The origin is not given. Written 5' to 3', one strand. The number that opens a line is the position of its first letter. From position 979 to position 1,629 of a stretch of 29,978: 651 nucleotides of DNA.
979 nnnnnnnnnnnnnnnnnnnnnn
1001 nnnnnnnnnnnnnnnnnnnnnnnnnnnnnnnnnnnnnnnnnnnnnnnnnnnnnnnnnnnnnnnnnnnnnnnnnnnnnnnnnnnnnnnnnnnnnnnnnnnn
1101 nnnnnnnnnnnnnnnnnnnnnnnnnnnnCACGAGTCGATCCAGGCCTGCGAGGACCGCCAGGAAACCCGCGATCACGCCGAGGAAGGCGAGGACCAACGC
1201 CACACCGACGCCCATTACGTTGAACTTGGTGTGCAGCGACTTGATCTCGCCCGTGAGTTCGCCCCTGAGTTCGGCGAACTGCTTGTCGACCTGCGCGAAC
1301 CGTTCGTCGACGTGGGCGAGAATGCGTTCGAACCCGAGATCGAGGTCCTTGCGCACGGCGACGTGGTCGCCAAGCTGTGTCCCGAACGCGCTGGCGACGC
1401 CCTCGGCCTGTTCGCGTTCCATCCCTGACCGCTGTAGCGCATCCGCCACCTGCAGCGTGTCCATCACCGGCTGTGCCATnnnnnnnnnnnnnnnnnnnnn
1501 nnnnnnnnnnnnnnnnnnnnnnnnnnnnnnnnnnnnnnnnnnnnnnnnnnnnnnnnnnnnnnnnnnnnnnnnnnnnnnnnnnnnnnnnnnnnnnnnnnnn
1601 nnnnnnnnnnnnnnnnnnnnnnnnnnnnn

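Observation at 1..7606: Tandem array of a cassette: giant secreted protein with conserved SRCR-SwmB-LRR tail plus a convergent DUF1640 membrane protein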

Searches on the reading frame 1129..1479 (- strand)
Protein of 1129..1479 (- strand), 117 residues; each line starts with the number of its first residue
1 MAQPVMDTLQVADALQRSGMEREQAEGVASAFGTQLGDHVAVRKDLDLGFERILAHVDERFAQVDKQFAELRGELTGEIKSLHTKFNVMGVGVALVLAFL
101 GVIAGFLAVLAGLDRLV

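Call 33: find_encoding_contigs(protein=window:1129-1479:-, flank=10000, max_places=10)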
Protein window:1129-1479:- (117 aa): 2 contigs read that carry it; 2 places shown.
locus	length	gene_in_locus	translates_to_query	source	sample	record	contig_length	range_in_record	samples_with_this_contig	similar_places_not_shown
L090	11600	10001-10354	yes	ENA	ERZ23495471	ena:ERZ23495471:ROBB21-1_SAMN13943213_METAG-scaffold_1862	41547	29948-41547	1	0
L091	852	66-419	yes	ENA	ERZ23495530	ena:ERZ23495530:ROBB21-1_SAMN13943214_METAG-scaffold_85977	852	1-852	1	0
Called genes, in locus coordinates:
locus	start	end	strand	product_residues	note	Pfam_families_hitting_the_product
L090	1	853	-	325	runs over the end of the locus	PF05721:PhyH (weak)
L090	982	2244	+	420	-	PF01595:CNNM, PF00571:CBS (faint), PF03471:CorC_HlyC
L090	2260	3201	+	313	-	PF14027:Questin_oxidase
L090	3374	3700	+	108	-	-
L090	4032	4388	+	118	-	-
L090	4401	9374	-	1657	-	PF00884:Sulfatase, PF12733:Cadherin-like, PF00028:Cadherin, PF00041:fn3, PF00041:fn3, PF00530:SRCR, PF13753:SWM_repeat, PF23598:LRR_14, +9 more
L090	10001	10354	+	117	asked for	-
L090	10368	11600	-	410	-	?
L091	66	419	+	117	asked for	-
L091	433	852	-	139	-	?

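Call 48: search_protein_families(library=ncbifam, proteins=[window:1129-1479:-], max_evalue=1)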
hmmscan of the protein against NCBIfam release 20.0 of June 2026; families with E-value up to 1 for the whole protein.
window:1129-1479:- (117 aa): 3 families
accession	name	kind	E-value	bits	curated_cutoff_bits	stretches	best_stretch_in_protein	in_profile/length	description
NF008669.0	PRK11670.1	equivalog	0.11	11.4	348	1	25-70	302-347/369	iron-sulfur cluster carrier protein ApbC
NF037980.1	T2SS_GspK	equivalog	0.13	11.8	130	1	54-89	69-104/307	type II secretion system minor pseudopilin GspK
NF053619.1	BT1927_fam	equivalog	0.27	9.7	1300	1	10-86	712-785/945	BT1927 family outer membrane S-layer protein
